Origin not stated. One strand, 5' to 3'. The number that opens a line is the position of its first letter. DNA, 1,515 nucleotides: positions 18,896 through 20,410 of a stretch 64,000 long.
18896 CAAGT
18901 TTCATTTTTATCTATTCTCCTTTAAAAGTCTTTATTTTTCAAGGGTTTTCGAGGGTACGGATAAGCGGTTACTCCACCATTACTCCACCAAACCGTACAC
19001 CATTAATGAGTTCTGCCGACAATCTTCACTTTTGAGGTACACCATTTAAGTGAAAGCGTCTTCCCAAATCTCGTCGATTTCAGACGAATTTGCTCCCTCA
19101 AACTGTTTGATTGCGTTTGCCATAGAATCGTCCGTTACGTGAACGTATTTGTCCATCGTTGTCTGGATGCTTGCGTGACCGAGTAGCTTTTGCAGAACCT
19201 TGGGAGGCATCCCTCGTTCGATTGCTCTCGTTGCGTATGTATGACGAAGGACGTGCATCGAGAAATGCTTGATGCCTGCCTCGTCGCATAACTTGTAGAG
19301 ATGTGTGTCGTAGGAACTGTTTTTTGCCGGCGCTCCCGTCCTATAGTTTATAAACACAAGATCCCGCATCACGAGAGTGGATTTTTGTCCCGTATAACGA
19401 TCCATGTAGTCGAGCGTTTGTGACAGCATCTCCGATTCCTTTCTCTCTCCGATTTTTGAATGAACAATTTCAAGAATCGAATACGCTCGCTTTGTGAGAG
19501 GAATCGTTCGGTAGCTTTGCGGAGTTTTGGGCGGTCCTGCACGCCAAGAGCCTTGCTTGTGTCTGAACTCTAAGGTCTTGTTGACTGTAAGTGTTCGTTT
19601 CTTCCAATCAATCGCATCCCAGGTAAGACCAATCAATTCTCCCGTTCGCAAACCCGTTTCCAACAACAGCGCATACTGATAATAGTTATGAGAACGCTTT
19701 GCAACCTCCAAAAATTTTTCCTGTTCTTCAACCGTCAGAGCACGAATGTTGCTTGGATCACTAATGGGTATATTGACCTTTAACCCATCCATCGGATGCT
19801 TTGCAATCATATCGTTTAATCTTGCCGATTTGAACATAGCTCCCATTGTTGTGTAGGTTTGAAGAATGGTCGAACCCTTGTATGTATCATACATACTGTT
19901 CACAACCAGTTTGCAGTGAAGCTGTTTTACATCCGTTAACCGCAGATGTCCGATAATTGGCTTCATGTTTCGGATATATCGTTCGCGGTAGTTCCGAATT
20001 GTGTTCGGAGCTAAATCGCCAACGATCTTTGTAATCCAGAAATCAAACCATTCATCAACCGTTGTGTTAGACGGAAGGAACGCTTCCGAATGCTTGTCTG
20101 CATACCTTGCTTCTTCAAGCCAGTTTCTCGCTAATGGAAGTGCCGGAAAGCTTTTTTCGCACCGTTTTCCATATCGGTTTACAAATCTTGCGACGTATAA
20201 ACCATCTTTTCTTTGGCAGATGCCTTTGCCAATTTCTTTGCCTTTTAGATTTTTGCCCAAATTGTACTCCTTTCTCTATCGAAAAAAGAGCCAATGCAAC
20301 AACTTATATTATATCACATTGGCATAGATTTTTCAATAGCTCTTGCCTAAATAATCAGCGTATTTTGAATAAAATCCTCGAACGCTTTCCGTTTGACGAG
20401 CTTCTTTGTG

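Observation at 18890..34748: A 15.8-kb integrase island sits inside the first codons of ychF, bounded by an 18-bp perfect direct repeat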

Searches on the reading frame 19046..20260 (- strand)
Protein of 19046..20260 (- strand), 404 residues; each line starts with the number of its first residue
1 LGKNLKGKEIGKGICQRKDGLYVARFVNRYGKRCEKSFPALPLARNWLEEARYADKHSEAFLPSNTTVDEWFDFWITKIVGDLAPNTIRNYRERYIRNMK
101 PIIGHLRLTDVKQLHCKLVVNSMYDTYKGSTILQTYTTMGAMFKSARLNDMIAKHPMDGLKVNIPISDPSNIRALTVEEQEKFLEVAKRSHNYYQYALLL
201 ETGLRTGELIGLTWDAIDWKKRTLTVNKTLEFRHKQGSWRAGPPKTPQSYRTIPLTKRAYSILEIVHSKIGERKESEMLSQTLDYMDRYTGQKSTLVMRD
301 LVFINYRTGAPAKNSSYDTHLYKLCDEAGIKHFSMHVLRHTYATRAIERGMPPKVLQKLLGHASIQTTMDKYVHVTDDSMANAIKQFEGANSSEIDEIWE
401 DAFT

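Call 7: search_protein_families(library=pfam, proteins=[window:19046-20260:-], max_evalue=0.01)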
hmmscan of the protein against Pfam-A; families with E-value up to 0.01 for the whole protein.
window:19046-20260:- (404 aa): 3 families
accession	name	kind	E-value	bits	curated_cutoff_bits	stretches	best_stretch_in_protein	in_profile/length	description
PF00589.27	Phage_integrase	-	5.6e-30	104.8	27.1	1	175-377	3-170/172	Phage integrase family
PF14659.12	Phage_int_SAM_3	-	4.1e-07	30.6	22.6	1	67-123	1-57/58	Phage integrase, N-terminal SAM-like domain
PF22022.2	Phage_int_M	-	0.0027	18.3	27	0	73-160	6-93/96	Phage integrase central domain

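Call 10: search_protein_families(library=ncbifam, proteins=[window:19046-20260:-], max_evalue=0.001)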
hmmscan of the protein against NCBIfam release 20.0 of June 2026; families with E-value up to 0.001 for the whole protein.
window:19046-20260:- (404 aa): 11 families
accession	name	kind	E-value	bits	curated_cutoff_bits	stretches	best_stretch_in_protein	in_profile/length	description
NF040815.2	recomb_XerA_Arch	equivalog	2.6e-30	105.9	220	2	276-382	158-261/263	site-specific tyrosine recombinase/integron integrase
TIGR02225.1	recomb_XerD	equivalog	4.4e-22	78.7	329.6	2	280-387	174-286/290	site-specific tyrosine recombinase XerD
TIGR02224.1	recomb_XerC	equivalog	1.6e-20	73.7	335.15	2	277-386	175-288/295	tyrosine recombinase XerC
NF001399.0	PRK00283.1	subfamily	2.8e-19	69.5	279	1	286-387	190-295/300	tyrosine recombinase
NF003462.0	PRK05084.1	equivalog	1.8e-13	49.9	267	1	282-388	247-357/360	tyrosine recombinase XerS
TIGR02249.1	integrase_gron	subfamily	1.2e-11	44.6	265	1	316-380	241-305/315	integron integrase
NF002331.0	PRK01287.1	subfamily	5.6e-10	38.7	371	1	300-376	237-313/365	site-specific tyrosine recombinase XerC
NF011946.0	PRK15417.1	equivalog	2.6e-05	23.5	435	1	322-378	262-318/337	integron integrase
NF047926.1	integrase_GmtZ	equivalog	4.7e-05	21.6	600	1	330-393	425-488/784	gamma-mobile-trio integrase GmtZ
NF002685.0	PRK02436.1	equivalog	0.00063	19.7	178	0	197-229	119-151/245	site-specific tyrosine recombinase XerD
NF040693.1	recomb_GmtY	equivalog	0.00079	18.8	340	0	333-383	391-440/441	gamma-mobile-trio recombinase GmtY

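Call 13: find_homologous_proteins(query=window:19046-20260:-, max_evalue=1e-20)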
Query window:19046-20260:- (404 aa): 6339 proteins with E <= 1e-20 among 8000 candidates; the best 120 are listed.
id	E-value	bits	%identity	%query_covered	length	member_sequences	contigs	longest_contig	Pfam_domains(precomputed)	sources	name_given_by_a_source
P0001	8.7e-274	925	99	100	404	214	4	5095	PF14659.13,PF00589.28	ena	-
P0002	6.9e-231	784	83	100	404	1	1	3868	PF14659.13,PF22022.3,PF00589.28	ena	-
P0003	9.9e-220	747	80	100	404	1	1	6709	PF14659.13,PF22022.3,PF00589.28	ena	-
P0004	2.5e-218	743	79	100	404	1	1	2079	PF14659.13,PF22022.3,PF00589.28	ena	-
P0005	9.0e-218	741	79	100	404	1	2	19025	PF14659.13,PF22022.3,PF00589.28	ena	-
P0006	1.5e-217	740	78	99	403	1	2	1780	PF14659.13,PF00589.28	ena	-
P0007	2.6e-217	739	79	100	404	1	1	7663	PF14659.13,PF22022.3,PF00589.28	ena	-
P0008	2.0e-215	733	78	100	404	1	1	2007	PF14659.13,PF22022.3,PF00589.28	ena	-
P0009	6.6e-213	725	78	98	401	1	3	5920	PF14659.13,PF22022.3,PF00589.28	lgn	-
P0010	1.2e-212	724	78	98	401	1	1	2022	PF14659.13,PF22022.3,PF00589.28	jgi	jgi:integrase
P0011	3.2e-212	723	78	98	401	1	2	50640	PF14659.13,PF22022.3,PF00589.28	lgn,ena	-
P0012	1.1e-211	721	78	100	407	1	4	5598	PF14659.13,PF00589.28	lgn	-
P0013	3.9e-210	716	77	100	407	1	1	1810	PF14659.13,PF00589.28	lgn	-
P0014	7.7e-210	715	80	96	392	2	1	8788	PF14659.13,PF22022.3,PF00589.28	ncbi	-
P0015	2.6e-209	713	77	100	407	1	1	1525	PF14659.13,PF00589.28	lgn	-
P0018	2.1e-207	707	75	100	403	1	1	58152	PF14659.13,PF22022.3,PF00589.28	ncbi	-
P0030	1.1e-206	704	77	98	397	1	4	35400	PF14659.13,PF22022.3,PF00589.28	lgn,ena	-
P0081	1.0e-205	701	76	98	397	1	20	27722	PF14659.13,PF22022.3,PF00589.28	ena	-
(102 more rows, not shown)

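Call 14: find_encoding_contigs(protein=P0018, flank=10000, max_places=3)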
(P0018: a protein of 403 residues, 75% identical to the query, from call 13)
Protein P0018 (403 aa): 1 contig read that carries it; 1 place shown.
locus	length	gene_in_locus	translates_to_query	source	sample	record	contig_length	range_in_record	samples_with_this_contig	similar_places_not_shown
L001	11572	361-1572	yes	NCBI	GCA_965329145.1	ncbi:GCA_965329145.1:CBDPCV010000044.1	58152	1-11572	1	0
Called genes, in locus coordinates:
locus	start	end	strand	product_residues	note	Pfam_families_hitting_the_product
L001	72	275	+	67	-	-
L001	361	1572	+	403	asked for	PF14659:Phage_int_SAM_3, PF22022:Phage_int_M (weak), PF00589:Phage_integrase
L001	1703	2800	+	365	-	PF01926:MMR_HSR1, PF02421:FeoB_N, PF06071:YchF-GTPase_C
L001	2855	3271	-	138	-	PF01948:PyrI, PF02748:PyrI_C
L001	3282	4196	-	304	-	PF02729:OTCace_N, PF00185:OTCace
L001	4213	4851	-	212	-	PF00156:Pribosyltran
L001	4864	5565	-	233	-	PF00215:OMPdecase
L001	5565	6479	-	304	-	PF01180:DHO_dh, PF01207:Dus (faint), PF03060:NMO (weak)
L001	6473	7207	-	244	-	PF00175:NAD_binding_1, PF10418:DHODB_Fe-S_bind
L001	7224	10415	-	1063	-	PF25596:CPSase_L_D1, PF02786:CPSase_L_D2, PF07478:Dala_Dala_lig_C, PF02787:CPSase_L_D3, PF25596:CPSase_L_D1, PF02786:CPSase_L_D2, PF07478:Dala_Dala_lig_C, PF02142:MGS, +7 more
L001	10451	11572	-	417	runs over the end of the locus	PF01979:Amidohydro_1, PF07969:Amidohydro_3 (faint), PF12890:DHOase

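Call 15: find_encoding_contigs(protein=P0011, flank=10000, max_places=3)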
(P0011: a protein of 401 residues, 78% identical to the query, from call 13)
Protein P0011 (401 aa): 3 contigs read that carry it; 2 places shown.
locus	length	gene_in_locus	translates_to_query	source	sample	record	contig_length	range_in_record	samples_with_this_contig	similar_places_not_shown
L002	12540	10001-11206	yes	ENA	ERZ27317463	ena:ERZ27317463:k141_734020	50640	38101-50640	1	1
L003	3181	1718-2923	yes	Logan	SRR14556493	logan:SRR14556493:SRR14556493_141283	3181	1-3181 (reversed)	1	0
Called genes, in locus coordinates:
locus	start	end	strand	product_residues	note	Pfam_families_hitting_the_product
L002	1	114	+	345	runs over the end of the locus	PF14253:AbiH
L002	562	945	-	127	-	PF09711:Cas_Csn2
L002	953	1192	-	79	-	-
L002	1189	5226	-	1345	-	PF16593:Cas9-BH, PF16592:Cas9_REC, PF13395:HNH_4, PF22702:Cas9_RuvC, PF16595:Cas9_PI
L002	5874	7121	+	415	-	-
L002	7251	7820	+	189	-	-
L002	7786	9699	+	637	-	PF08706:D5_N (weak), PF19263:DUF5906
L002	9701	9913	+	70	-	PF09035:Tn916-Xis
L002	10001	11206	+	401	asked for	PF14659:Phage_int_SAM_3, PF22022:Phage_int_M (weak), PF00589:Phage_integrase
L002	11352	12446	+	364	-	PF01926:MMR_HSR1, PF02421:FeoB_N, PF06071:YchF-GTPase_C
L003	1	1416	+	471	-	?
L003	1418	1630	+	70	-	PF09035:Tn916-Xis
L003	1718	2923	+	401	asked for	PF14659:Phage_int_SAM_3, PF22022:Phage_int_M (weak), PF00589:Phage_integrase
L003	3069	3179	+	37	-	?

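Call 16: find_encoding_contigs(protein=P0005, flank=10000, max_places=3)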
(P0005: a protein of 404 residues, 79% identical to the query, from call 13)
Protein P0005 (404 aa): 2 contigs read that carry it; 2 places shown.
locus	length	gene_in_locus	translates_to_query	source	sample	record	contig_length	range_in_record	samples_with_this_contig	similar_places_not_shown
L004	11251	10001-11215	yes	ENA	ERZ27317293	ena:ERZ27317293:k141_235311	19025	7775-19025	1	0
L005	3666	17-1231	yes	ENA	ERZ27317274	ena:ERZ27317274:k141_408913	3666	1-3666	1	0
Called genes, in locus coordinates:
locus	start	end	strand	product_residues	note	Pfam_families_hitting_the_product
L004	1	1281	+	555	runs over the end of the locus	PF17231:DUF5305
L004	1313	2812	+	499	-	-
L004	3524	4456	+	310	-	PF28093:STM3845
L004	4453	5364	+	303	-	PF00078:RVT_1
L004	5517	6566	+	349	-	PF02661:Fic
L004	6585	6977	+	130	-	PF10711:DUF2513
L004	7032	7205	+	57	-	-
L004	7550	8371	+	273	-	-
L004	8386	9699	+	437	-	PF01580:FtsK_SpoIIIE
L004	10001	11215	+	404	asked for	PF14659:Phage_int_SAM_3 (weak), PF22022:Phage_int_M (weak), PF00589:Phage_integrase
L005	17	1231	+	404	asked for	PF14659:Phage_int_SAM_3 (weak), PF22022:Phage_int_M (weak), PF00589:Phage_integrase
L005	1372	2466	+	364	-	PF01926:MMR_HSR1, PF02421:FeoB_N, PF06071:YchF-GTPase_C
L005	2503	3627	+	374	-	PF00144:Beta-lactamase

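Call 35: search_protein_families(library=phrogs, proteins=[window:19046-20260:-], max_evalue=0.01)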
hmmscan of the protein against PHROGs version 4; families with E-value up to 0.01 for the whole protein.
window:19046-20260:- (404 aa): 10 families
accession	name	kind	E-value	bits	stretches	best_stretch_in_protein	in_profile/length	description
phrog_1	-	integration and excision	9.6e-76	257.3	1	16-393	118-453/611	integrase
phrog_216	-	integration and excision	1.6e-36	126.9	1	134-392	17-241/301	integrase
phrog_7685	-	integration and excision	3e-16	60.7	1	294-388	145-236/240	integrase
phrog_7269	-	integration and excision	7e-10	39.7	1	326-387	22-81/89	integrase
phrog_34557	-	integration and excision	2.6e-06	28.3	1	299-383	93-173/183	integrase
phrog_23271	-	unknown function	9.4e-06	26.5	1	331-380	7-54/67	-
phrog_5127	-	integration and excision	3.5e-05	24.5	1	45-374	93-333/355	integrase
phrog_7244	-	integration and excision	9.4e-05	22.8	1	65-221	72-227/263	integrase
phrog_26960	-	unknown function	0.0014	19.9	1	57-131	59-135/146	-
phrog_35951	-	unknown function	0.0074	17.7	0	326-382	14-69/97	-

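Call 36: search_solved_structures(query=window:19046-20260:-, max_evalue=0.00001, show_alignments=2)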
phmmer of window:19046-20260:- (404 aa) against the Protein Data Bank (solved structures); distinct sequences matched with E-value up to 0.00001: 8.
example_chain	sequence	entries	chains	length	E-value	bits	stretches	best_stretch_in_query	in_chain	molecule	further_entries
6en0_A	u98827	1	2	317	2e-20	76.3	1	106-381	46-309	Int protein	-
6emy_A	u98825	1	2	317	2.7e-20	75.9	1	106-381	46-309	Int protein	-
6emz_A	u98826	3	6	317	5.2e-20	74.9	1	106-381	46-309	Int protein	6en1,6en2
3nkh_A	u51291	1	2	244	6.3e-15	58.2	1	201-383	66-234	Integrase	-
5hxy_A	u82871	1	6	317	6.2e-11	45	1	300-382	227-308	Tyrosine recombinase XerA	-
4a8e_A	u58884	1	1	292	6.3e-08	35.2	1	327-387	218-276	PROBABLE TYROSINE RECOMBINASE XERC-LIKE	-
1a0p_A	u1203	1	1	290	2.3e-07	33.3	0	330-379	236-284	SITE-SPECIFIC RECOMBINASE XERD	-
5dcf_A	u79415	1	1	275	3.2e-07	32.8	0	330-382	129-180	Tyrosine recombinase XerD,DNA translocase FtsK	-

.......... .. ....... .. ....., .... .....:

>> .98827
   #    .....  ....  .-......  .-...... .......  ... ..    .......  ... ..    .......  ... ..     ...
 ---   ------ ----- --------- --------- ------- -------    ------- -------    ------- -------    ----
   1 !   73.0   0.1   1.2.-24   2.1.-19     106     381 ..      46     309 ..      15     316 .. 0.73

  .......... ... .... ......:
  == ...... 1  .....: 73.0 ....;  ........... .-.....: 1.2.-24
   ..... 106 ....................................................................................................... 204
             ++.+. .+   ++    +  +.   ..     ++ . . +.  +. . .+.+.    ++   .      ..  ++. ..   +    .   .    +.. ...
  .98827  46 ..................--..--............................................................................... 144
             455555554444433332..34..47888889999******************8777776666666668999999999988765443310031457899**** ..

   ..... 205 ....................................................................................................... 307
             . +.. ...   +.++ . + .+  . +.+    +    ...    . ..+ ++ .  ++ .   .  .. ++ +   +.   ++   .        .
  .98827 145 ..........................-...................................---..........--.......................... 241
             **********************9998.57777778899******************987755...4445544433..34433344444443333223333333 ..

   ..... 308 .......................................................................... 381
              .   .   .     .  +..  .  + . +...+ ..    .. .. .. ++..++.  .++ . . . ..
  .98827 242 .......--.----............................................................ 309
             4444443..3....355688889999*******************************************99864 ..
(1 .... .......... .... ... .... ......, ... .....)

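Call 42: find_encoding_contigs(protein=P0001, flank=10000, max_places=10)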
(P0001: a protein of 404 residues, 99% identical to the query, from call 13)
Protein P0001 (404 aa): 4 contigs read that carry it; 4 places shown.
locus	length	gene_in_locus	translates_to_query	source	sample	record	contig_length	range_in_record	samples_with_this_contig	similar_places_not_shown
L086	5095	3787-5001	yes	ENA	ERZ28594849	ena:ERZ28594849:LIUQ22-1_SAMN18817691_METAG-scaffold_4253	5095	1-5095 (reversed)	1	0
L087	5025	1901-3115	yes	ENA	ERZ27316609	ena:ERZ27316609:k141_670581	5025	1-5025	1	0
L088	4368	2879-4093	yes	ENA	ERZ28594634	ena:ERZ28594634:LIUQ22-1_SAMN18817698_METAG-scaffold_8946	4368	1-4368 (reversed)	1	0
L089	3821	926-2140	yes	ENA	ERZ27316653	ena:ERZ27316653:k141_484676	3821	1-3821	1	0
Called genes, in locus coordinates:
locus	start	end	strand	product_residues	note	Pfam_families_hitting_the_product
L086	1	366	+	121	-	?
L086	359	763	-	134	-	PF01420:Methylase_S (weak)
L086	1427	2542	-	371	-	PF01420:Methylase_S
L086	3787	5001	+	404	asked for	PF14659:Phage_int_SAM_3 (weak), PF00589:Phage_integrase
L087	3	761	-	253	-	?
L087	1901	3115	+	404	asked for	PF14659:Phage_int_SAM_3 (weak), PF00589:Phage_integrase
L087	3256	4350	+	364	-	PF01926:MMR_HSR1, PF02421:FeoB_N, PF06071:YchF-GTPase_C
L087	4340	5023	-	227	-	?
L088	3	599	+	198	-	?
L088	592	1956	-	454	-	PF01420:Methylase_S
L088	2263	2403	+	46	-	-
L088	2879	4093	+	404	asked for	PF14659:Phage_int_SAM_3 (weak), PF00589:Phage_integrase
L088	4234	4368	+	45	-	?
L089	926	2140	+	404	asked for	PF14659:Phage_int_SAM_3 (weak), PF00589:Phage_integrase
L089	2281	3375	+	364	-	PF01926:MMR_HSR1, PF02421:FeoB_N, PF06071:YchF-GTPase_C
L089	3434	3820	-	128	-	?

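Call 77: find_encoding_contigs(protein=P0030, flank=10000, max_places=3)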
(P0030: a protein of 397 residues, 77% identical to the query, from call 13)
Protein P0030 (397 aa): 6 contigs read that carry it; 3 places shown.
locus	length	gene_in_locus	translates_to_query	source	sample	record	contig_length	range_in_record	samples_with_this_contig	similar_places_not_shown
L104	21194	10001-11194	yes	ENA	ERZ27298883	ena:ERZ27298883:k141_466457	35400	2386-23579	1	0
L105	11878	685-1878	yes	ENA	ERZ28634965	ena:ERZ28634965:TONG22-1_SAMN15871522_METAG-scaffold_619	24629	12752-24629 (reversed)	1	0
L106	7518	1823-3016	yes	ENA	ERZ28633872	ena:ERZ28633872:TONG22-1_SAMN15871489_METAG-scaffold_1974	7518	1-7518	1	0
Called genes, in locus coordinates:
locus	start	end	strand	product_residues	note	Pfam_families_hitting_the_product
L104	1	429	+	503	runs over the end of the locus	PF00078:RVT_1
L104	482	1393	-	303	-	PF21598:PvuRts1I-like_N, PF18491:SRA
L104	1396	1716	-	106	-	-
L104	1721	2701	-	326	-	-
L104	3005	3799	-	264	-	PF08238:Sel1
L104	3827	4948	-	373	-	-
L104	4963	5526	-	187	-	-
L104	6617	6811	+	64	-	-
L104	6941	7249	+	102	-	-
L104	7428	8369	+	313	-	PF02407:Viral_Rep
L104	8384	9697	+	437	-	PF01580:FtsK_SpoIIIE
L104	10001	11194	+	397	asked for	PF14659:Phage_int_SAM_3, PF22022:Phage_int_M (weak), PF00589:Phage_integrase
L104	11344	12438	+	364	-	PF01926:MMR_HSR1, PF02421:FeoB_N, PF06071:YchF-GTPase_C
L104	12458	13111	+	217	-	PF02390:Methyltransf_4, PF13847:Methyltransf_31 (weak), PF13649:Methyltransf_25 (faint)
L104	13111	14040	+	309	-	PF01509:TruB_N, PF16198:TruB_C_2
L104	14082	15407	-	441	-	PF00696:AA_kinase, PF13840:ACT_7 (faint), PF22468:ACT_9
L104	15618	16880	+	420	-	PF06245:DUF1015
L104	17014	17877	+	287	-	PF01261:AP_endonuc_2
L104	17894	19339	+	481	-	PF01406:tRNA-synt_1e, PF23493:CysS_C (faint)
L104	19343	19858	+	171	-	PF04138:GtrA_DPMS_TM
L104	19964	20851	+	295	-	PF03755:YicC-like_N, PF08340:YicC-like_C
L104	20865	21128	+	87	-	PF04025:RemA-like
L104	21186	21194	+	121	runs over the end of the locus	-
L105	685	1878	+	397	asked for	PF14659:Phage_int_SAM_3, PF22022:Phage_int_M (weak), PF00589:Phage_integrase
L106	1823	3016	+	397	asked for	PF14659:Phage_int_SAM_3, PF22022:Phage_int_M (weak), PF00589:Phage_integrase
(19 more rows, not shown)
